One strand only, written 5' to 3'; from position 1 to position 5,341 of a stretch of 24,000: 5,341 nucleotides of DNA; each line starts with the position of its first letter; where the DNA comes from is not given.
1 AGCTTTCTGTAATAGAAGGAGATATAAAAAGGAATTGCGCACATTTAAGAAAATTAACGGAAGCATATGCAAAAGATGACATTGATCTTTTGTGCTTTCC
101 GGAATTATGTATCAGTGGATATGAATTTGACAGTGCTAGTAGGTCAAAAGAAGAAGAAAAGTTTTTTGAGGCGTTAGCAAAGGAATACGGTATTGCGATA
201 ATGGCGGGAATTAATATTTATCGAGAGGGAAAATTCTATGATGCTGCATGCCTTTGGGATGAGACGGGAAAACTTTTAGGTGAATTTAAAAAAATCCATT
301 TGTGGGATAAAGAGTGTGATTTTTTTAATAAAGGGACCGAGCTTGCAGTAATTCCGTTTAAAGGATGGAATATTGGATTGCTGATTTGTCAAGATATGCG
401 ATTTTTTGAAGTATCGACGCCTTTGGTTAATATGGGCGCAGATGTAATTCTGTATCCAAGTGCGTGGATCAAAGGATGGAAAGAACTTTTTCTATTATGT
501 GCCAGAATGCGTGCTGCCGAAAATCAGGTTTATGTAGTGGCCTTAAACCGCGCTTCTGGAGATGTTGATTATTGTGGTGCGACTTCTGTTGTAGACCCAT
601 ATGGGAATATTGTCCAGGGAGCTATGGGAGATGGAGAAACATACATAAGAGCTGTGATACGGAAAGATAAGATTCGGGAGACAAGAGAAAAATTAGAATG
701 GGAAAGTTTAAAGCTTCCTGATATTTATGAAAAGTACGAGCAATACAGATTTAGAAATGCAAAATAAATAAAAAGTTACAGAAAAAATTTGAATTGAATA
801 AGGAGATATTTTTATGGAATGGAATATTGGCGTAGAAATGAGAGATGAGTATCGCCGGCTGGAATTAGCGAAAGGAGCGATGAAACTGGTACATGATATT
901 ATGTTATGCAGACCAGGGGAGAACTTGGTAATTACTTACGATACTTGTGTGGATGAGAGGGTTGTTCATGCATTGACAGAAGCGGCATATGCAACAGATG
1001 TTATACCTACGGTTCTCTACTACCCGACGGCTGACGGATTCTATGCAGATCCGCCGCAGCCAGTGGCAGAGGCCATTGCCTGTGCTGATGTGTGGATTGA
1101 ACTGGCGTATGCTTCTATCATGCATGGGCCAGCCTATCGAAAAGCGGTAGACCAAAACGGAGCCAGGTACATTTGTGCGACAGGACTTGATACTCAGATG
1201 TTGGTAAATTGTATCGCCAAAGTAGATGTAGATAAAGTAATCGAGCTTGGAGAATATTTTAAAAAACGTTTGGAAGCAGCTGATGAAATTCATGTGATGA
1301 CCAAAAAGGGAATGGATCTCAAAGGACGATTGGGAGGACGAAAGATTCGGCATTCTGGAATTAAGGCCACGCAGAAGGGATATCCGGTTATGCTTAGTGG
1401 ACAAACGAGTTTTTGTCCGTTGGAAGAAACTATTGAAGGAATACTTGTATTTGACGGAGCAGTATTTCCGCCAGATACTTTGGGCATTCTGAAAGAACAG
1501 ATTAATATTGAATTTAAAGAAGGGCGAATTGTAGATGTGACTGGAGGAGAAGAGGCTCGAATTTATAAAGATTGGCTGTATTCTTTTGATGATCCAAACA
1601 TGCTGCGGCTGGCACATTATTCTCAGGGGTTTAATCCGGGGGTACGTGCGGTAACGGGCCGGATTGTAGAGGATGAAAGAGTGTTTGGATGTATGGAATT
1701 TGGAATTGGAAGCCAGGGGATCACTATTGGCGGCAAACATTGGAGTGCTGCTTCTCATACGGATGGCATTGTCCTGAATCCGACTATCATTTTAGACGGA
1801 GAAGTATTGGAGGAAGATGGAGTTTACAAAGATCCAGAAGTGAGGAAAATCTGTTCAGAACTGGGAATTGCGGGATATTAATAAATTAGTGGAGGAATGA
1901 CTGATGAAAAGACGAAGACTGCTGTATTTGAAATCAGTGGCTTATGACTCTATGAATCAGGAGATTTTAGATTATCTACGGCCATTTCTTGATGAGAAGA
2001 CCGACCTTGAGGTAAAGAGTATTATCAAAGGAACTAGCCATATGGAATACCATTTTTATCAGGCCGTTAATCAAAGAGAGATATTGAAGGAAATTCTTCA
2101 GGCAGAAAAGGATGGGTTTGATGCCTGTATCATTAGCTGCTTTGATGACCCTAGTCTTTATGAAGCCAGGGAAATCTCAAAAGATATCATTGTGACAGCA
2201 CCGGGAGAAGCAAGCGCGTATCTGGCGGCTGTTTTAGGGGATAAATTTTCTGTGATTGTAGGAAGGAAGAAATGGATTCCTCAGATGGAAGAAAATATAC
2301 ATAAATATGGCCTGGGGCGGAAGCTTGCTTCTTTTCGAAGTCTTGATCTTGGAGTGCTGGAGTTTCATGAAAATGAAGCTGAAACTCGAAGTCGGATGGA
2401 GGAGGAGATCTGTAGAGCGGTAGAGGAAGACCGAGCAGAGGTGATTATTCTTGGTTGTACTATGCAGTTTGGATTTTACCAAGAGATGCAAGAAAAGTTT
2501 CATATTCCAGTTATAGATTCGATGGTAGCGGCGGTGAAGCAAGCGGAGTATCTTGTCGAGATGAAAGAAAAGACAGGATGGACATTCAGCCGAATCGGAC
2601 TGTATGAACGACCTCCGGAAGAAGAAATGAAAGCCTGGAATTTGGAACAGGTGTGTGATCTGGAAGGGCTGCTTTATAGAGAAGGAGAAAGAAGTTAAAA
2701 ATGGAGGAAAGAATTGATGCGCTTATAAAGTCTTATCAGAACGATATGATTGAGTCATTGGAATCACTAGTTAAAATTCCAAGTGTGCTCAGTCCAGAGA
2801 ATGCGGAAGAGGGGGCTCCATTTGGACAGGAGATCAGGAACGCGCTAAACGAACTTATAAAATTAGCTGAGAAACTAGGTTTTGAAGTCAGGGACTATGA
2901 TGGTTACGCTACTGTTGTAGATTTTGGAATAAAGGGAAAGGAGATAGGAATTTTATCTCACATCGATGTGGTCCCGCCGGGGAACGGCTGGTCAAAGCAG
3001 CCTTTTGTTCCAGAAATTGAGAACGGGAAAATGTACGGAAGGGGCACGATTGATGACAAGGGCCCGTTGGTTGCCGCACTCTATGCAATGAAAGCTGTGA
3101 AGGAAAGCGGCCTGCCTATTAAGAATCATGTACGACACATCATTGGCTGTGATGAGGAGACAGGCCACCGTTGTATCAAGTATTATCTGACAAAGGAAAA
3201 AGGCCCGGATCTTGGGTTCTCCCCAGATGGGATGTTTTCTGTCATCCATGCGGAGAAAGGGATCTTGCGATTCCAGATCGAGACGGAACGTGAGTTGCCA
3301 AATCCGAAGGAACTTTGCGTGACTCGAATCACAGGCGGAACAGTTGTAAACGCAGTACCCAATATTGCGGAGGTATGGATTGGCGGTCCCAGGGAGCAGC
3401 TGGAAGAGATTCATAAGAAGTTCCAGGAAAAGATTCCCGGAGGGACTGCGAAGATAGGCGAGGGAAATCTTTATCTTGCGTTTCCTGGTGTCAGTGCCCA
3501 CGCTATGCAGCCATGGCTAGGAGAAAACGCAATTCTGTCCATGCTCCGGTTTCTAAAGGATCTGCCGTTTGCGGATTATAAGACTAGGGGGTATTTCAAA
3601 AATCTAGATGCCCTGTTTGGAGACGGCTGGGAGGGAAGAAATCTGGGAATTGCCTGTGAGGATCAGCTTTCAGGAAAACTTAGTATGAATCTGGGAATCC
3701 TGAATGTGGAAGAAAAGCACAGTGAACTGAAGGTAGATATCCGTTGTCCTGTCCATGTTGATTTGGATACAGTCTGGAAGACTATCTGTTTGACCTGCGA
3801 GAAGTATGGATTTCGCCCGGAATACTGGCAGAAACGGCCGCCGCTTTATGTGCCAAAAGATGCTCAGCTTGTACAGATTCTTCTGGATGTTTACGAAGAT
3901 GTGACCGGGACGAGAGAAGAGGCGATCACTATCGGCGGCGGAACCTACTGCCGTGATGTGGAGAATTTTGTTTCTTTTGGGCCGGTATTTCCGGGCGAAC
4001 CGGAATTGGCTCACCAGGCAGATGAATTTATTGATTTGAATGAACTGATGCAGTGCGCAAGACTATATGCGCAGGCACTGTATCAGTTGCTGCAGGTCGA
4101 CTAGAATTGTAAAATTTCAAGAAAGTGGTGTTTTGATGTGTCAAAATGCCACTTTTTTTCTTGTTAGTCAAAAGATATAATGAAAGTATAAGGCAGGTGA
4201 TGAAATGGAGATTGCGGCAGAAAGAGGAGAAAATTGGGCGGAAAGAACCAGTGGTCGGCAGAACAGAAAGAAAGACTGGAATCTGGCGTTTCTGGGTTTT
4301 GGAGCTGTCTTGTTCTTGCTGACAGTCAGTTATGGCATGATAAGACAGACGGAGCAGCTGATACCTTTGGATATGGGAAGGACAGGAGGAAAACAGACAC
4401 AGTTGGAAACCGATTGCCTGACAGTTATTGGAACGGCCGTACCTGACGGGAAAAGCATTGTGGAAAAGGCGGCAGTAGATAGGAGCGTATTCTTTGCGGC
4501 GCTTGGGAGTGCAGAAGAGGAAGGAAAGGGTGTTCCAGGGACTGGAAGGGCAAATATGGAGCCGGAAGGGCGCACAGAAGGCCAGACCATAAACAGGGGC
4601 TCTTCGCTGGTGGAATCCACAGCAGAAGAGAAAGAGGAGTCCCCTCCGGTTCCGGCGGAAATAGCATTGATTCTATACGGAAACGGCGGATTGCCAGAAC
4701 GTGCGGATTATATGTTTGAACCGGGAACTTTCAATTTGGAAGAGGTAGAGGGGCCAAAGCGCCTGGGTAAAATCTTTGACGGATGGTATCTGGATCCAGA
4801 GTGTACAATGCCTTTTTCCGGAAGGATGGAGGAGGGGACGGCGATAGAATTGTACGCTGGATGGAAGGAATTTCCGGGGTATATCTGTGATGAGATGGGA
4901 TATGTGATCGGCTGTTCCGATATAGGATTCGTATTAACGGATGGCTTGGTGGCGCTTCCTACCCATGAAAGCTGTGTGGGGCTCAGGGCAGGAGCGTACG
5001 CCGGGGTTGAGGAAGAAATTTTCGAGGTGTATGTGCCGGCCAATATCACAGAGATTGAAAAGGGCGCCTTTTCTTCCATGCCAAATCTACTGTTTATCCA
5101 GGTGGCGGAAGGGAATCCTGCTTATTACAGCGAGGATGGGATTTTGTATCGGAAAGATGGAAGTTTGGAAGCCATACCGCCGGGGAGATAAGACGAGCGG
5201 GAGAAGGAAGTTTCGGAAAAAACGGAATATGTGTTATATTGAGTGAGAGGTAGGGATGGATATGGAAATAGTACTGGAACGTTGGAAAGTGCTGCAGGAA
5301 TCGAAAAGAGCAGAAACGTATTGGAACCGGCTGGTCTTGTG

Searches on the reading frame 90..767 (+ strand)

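Call 10: search_protein_families(library=pfam, proteins=[window:90-767:+], max_evalue=0.001)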
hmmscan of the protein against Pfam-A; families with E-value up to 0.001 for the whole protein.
window:90-767:+ (225 aa): 1 family
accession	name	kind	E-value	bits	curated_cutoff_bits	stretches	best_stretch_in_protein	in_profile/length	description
PF00795.27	CN_hydrolase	-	9.3e-35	120.6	23.2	1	1-199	36-255/256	Carbon-nitrogen hydrolase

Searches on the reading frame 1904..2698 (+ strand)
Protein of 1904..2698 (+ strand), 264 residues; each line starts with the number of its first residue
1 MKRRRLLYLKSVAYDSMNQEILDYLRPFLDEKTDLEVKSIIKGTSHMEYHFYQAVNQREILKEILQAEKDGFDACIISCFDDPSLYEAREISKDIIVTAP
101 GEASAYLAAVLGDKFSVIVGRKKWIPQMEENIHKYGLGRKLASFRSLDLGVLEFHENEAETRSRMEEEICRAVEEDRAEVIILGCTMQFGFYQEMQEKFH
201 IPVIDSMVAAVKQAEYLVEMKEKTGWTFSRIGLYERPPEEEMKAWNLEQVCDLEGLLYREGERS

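Call 10: search_protein_families(library=pfam, proteins=[window:1904-2698:+], max_evalue=0.001)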
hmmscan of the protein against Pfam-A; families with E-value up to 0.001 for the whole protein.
window:1904-2698:+ (264 aa): 1 family
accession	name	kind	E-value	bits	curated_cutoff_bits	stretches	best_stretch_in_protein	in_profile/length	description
PF01177.27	Asp_Glu_race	-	5.2e-33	115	31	1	16-214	11-211/211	Asp/Glu/Hydantoin racemase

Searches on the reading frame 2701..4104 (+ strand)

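Call 10: search_protein_families(library=pfam, proteins=[window:2701-4104:+], max_evalue=0.001)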
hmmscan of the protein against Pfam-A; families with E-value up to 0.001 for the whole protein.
window:2701-4104:+ (467 aa): 2 families
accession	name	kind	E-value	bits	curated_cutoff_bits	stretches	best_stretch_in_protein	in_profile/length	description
PF01546.33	Peptidase_M20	-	2.1e-32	113.1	24.6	1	84-461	2-205/206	Peptidase family M20/M25/M40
PF07687.19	M20_dimer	-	1.7e-08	34.8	21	0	259-332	11-59/107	Peptidase dimerisation domain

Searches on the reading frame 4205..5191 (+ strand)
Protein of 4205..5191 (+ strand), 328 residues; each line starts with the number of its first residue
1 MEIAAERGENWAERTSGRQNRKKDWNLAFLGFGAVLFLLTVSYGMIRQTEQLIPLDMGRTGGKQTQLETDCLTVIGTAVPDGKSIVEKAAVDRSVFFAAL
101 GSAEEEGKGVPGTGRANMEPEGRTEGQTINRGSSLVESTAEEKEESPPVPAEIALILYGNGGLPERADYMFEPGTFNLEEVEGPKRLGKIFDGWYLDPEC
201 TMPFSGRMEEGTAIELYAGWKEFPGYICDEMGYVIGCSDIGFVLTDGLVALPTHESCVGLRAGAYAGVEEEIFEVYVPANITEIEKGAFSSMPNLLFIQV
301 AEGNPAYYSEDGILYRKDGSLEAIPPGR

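Call 8: search_protein_families(library=pfam, proteins=[window:4205-5191:+], max_evalue=0.01)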
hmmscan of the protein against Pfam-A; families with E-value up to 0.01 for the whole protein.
window:4205-5191:+ (328 aa): 1 family
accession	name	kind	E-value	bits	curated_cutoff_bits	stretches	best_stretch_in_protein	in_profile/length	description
PF09479.16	Flg_new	-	0.0022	18.5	27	1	179-218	23-64/65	Listeria-Bacteroides repeat domain (List_Bact_rpt)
